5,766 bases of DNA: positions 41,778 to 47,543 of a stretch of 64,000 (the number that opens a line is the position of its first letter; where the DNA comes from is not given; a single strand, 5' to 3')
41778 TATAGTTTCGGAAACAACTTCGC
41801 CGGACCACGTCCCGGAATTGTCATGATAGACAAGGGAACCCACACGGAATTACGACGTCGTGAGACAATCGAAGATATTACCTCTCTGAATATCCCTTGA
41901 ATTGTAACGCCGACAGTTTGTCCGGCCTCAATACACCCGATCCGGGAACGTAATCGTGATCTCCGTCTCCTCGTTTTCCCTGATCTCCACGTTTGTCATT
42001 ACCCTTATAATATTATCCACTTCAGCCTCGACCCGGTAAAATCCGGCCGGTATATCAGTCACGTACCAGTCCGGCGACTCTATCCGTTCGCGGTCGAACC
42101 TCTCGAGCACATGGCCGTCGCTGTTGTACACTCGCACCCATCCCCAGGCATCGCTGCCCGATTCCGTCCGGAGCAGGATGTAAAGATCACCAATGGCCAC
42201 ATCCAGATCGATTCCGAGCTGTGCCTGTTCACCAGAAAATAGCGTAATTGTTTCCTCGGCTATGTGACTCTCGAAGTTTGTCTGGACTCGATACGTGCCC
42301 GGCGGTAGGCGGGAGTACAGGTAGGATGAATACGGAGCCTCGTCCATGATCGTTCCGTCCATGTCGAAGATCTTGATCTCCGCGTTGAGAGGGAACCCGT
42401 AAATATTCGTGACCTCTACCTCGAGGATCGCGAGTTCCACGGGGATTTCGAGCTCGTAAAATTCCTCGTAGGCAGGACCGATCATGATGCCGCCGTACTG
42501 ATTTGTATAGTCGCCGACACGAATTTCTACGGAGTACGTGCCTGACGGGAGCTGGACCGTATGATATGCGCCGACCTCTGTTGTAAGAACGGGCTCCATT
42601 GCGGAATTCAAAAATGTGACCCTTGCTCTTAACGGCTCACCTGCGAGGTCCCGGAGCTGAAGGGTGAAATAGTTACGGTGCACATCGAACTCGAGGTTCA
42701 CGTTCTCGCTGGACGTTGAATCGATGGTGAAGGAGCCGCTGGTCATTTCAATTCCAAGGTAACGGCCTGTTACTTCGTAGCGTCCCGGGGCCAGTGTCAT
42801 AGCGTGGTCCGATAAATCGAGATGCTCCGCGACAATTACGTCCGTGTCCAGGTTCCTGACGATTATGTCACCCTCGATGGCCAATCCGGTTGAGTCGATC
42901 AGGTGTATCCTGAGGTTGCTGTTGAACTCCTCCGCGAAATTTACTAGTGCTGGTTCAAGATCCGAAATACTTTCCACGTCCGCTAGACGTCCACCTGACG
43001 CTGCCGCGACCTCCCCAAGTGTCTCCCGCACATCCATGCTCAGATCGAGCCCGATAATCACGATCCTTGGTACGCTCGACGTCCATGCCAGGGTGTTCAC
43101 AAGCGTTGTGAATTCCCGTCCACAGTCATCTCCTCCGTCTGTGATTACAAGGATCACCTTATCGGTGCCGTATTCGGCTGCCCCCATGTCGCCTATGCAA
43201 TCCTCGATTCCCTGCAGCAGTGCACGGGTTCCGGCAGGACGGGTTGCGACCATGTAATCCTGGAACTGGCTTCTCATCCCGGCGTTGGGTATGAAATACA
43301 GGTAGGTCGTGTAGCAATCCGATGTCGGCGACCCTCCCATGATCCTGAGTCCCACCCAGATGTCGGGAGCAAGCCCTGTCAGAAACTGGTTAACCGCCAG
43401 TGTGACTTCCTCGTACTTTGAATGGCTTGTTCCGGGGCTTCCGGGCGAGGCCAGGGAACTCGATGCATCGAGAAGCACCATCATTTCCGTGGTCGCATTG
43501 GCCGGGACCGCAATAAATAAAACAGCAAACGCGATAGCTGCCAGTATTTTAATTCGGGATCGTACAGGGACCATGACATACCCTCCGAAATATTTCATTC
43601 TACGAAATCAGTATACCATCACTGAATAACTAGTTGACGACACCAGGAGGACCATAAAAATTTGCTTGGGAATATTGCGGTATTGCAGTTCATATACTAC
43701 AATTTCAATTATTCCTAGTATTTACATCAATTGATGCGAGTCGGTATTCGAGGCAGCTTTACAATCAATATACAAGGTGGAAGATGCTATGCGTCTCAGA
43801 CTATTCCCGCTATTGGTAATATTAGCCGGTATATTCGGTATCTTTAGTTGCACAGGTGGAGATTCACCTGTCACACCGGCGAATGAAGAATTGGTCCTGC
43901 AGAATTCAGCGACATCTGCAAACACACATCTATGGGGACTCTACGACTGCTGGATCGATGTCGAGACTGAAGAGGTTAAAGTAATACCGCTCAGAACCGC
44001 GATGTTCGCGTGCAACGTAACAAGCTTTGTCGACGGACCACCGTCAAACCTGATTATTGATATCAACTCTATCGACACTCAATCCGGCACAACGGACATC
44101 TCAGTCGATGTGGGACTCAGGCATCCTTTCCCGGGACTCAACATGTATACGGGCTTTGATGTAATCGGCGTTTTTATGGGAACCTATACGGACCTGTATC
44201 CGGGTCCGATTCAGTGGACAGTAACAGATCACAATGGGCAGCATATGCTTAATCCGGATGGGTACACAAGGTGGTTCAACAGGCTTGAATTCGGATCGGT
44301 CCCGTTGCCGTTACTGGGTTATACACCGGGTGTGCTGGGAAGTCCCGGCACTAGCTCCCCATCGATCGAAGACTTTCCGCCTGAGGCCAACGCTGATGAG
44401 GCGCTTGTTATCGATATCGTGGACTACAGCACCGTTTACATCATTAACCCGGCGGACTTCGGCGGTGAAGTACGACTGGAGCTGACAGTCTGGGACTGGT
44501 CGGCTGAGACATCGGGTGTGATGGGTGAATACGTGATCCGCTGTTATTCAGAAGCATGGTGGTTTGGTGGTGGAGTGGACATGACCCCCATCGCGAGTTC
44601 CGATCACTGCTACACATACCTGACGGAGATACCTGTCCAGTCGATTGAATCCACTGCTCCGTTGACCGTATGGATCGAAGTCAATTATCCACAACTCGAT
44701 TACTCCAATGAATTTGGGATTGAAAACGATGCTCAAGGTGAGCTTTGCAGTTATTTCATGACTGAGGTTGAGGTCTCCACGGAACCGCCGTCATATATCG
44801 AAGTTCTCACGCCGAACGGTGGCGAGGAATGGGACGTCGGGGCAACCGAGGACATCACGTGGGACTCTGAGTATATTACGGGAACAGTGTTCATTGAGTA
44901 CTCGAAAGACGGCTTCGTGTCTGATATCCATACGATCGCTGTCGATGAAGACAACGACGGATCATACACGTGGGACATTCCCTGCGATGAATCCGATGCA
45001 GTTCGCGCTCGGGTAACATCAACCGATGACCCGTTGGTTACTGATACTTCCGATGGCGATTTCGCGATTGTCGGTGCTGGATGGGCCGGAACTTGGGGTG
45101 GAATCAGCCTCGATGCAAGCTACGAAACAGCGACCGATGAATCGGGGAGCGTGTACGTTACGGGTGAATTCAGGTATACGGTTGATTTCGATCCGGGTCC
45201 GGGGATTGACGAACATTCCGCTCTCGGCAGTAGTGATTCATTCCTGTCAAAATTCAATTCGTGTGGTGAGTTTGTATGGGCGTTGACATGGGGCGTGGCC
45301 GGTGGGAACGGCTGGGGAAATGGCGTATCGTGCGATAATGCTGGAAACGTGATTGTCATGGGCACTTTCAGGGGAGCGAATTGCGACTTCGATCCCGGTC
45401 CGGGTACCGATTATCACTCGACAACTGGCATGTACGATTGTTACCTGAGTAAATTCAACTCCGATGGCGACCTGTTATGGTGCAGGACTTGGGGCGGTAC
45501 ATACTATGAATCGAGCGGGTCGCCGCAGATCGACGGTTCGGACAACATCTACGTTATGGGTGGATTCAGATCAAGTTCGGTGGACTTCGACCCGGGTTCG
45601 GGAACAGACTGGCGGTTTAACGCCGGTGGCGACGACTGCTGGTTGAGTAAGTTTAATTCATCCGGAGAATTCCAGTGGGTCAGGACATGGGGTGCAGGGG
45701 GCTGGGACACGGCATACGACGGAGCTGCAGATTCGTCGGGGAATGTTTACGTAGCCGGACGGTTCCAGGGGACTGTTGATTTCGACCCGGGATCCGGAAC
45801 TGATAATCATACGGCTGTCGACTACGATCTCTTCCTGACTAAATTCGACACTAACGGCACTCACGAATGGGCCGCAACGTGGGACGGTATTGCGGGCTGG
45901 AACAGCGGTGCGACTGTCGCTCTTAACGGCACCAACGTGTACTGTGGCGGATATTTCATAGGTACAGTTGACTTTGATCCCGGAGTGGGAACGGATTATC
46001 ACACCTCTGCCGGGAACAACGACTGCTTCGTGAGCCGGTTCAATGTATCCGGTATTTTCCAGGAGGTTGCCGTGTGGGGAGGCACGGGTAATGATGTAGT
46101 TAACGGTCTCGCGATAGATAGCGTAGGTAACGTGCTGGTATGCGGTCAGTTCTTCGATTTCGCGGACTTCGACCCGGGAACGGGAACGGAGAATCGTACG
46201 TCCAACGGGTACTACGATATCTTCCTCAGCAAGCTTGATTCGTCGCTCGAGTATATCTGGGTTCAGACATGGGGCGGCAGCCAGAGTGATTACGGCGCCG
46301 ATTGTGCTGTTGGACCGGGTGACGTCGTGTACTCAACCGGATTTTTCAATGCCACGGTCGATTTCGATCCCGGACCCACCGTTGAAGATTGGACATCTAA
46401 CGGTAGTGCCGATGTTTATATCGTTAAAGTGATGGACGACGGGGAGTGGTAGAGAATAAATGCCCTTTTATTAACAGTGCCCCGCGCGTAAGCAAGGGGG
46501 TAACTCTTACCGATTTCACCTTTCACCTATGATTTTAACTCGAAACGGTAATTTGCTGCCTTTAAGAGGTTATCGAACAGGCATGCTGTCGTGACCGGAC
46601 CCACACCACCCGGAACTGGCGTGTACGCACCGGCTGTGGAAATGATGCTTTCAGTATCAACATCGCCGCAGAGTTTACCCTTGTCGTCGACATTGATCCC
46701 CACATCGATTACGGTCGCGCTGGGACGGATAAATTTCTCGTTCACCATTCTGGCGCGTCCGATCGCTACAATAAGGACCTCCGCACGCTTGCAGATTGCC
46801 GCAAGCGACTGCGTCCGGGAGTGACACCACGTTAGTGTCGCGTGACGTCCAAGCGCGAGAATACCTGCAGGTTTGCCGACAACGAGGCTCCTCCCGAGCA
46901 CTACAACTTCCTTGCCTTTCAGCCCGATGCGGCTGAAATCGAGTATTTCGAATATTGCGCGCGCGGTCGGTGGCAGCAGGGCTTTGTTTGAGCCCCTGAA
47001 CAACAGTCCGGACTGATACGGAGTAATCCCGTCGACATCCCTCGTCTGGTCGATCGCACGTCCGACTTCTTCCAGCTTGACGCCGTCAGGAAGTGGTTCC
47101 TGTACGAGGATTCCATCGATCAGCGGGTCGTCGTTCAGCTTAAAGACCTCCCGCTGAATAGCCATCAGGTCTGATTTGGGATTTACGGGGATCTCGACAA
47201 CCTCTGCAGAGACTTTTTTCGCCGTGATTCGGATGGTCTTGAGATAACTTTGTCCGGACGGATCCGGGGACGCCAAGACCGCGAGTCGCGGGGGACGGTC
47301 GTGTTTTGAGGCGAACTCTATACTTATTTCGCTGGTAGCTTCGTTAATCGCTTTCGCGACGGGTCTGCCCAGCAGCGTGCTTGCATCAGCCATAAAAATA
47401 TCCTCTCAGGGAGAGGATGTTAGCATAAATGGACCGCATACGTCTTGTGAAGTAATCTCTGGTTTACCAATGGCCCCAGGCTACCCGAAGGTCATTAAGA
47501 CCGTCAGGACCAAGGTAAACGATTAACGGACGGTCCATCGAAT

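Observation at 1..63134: Seven paralogous lipoproteins share an unassigned ~350-aa N-terminal module with interchangeable C-terminal domains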

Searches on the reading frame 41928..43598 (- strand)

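Call 16: search_protein_families(library=pfam, proteins=[window:41928-43598:-], max_evalue=0.001)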
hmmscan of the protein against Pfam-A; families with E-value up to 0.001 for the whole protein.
window:41928-43598:- (556 aa): 4 families
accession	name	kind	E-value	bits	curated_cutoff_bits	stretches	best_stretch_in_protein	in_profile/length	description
PF13620.12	CarboxypepD_reg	-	5.3e-10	40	32.3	0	316-368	7-63/82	Carboxypeptidase regulatory-like domain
PF08308.17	PEGA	-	4.3e-06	27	20.8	0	513-552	29-68/71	PEGA domain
PF11008.14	DUF2846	-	7.6e-05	23.2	34.3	0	409-452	24-58/92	Protein of unknown function (DUF2846)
PF23623.1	GBD_IRG7_N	-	0.0001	22.8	27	0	409-445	41-83/95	IRG7 N-terminal galactose binding domain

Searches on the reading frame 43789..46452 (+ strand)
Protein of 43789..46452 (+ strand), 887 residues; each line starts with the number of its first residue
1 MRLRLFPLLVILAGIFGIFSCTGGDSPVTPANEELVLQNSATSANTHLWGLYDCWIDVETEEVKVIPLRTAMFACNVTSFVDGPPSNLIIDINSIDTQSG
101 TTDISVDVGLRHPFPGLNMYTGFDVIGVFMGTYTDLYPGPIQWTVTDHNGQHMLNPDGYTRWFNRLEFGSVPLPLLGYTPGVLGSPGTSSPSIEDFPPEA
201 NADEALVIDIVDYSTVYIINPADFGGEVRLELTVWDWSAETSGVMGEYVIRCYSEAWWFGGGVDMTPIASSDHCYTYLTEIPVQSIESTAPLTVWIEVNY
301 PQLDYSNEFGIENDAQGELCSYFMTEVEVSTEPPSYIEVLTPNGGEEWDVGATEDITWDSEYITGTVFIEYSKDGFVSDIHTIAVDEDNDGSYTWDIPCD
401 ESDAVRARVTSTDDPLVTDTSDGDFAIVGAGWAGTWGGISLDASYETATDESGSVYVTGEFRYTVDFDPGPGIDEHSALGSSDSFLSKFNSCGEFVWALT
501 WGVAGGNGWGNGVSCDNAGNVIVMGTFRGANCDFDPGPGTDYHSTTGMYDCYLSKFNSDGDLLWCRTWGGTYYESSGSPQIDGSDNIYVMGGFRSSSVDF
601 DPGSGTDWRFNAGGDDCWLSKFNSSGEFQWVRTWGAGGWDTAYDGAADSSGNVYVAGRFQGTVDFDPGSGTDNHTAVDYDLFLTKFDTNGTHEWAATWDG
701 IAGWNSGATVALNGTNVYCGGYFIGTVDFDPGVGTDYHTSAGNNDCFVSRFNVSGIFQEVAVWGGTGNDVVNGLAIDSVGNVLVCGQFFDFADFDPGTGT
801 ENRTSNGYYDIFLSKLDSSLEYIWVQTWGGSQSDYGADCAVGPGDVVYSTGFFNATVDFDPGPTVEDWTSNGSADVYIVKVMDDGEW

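Call 4: search_protein_families(library=pfam, proteins=[window:43789-46452:+], max_evalue=0.1)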
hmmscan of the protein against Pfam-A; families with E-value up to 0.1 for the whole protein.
window:43789-46452:+ (887 aa): 3 families
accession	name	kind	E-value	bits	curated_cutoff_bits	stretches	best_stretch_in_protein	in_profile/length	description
PF10342.15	Kre9_KNH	-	0.00017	22.7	24.6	1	341-400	1-64/94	Kre9/KNH-like N-terminal Ig-like domain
PF06739.17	SBBP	-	0.007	16.7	20.5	1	764-786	7-30/38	Beta-propeller repeat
PF01218.23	Coprogen_oxidas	-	0.026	13.6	31.8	1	254-269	116-131/295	Coproporphyrinogen III oxidase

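Call 5: search_protein_families(library=ncbifam, proteins=[window:43789-46452:+], max_evalue=0.1)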
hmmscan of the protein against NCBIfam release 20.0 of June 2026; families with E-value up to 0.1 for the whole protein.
window:43789-46452:+ (887 aa): 3 families
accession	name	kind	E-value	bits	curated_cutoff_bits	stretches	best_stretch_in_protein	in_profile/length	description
NF047494.1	Lepto_SBBP_lipo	equivalog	2.4e-27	95.7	400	3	613-881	158-407/466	SBBP repeat beta-propeller lipoprotein, LipL53 family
NF003727.1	PRK05330.1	equivalog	0.0086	15.1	297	1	254-271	114-131/294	oxygen-dependent coproporphyrinogen oxidase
TIGR02608.1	delta_60_rpt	domain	0.05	13.5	76.5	0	543-562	22-40/55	delta-60 repeat domain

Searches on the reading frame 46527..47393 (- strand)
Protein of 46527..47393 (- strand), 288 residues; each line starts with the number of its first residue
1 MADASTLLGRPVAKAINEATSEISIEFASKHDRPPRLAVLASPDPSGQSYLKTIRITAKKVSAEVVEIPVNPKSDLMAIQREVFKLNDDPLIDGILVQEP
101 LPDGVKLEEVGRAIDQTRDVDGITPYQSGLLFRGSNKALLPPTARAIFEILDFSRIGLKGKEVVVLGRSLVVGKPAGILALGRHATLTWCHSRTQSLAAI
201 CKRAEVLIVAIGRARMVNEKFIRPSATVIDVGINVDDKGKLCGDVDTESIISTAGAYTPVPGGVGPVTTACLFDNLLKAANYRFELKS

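Call 16: search_protein_families(library=pfam, proteins=[window:46527-47393:-], max_evalue=0.001)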
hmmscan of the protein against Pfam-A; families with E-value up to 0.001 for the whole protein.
window:46527-47393:- (288 aa): 2 families
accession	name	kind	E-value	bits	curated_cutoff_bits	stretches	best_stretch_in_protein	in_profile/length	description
PF02882.25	THF_DHG_CYH_C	-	2.2e-53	180.3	27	1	125-282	2-158/160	Tetrahydrofolate dehydrogenase/cyclohydrolase, NAD(P)-binding domain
PF00763.28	THF_DHG_CYH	-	3.5e-16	59.9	32.8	1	8-121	2-115/115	Tetrahydrofolate dehydrogenase/cyclohydrolase, catalytic domain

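Call 50: find_homologous_proteins(query=window:46530-47393:-, max_evalue=1e-30)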
Query window:46530-47393:- (288 aa): 7940 proteins with E <= 1e-30 among 8000 candidates; the best 120 are listed.
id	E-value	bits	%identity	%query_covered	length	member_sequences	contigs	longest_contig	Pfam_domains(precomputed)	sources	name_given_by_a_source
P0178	3.2e-183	625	100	100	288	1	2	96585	PF02882.26,PF00763.29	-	-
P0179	8.2e-128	443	69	100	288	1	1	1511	PF02882.26,PF00763.29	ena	-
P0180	1.1e-126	440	69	100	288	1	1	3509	PF02882.26,PF00763.29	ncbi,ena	-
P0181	2.7e-123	429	69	99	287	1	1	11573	PF02882.26,PF00763.29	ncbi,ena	-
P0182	3.8e-122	425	66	100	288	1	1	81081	PF02882.26,PF00763.29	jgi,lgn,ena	-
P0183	5.9e-122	424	68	98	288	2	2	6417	PF02882.26,PF00763.29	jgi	jgi:methylenetetrahydrofolate dehydrogenase (NADP+)/methenyltetrahydrofolate cyclohydrolase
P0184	1.1e-120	420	65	100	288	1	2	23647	PF02882.26,PF00763.29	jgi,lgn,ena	-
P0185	2.4e-119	416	68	98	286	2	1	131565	PF02882.26,PF00763.29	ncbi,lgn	-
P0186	8.9e-119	414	68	99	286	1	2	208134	PF02882.26,PF00763.29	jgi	-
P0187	1.2e-117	410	67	99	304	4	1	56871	PF02882.26,PF00763.29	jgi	-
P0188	1.2e-116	407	65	100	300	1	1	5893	PF02882.26,PF00763.29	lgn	-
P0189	3.8e-112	392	64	97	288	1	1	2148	PF02882.26,PF00763.29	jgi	jgi:methylenetetrahydrofolate dehydrogenase (NADP+) / methenyltetrahydrofolate cyclohydrolase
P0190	1.4e-110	387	63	99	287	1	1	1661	PF02882.26,PF00763.29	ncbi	-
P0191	2.1e-108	380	62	98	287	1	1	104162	PF02882.26,PF00763.29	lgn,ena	-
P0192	2.5e-106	373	60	95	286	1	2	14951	PF02882.26,PF00763.29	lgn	-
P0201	1.2e-98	348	58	99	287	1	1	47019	PF02882.26,PF00763.29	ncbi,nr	ncbi:MAG: bifunctional 5,10-methylenetetrahydrofolate dehydrogenase/5,10-methenyltetrahydrofolate cy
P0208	2.1e-94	334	57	98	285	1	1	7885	PF02882.26,PF00763.29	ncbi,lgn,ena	-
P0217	5.1e-78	280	-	-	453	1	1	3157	PF02882.26,PF00763.29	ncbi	-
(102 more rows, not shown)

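Call 51: list_cluster_members(proteins=[P0201, P0185, P0180, P0181, P0190, P0208, P0217])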
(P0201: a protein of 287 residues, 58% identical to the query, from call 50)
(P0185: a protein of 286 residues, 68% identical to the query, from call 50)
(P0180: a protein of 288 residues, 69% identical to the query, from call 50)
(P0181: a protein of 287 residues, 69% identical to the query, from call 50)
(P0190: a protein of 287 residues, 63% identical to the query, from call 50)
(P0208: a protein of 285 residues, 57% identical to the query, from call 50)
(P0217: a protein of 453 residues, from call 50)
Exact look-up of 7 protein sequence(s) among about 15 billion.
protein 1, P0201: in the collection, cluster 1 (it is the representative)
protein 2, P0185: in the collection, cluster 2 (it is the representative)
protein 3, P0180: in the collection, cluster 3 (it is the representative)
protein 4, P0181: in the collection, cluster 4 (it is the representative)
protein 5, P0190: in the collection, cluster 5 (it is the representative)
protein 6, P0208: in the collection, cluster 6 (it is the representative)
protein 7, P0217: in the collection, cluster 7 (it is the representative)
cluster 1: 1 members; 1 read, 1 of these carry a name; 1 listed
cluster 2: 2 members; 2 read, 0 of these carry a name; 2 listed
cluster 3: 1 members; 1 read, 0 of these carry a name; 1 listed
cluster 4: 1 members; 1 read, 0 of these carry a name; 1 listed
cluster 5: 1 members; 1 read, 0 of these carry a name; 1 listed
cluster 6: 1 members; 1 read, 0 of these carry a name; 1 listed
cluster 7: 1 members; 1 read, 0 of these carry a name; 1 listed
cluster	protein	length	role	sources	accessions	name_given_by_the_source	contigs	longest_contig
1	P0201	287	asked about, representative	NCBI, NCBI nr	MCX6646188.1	MAG: bifunctional 5,10-methylenetetrahydrofolate ... | bifunctional 5,10-methylenetetrahydrofolate dehydrogenase/5,10-methenyltetrahydrofolate ...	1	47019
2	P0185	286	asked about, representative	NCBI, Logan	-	-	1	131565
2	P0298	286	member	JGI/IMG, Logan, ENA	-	-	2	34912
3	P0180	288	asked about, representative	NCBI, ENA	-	-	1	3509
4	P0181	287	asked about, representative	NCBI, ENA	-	-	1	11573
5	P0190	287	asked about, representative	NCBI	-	-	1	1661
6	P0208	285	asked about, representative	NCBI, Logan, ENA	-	-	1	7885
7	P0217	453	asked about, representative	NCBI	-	-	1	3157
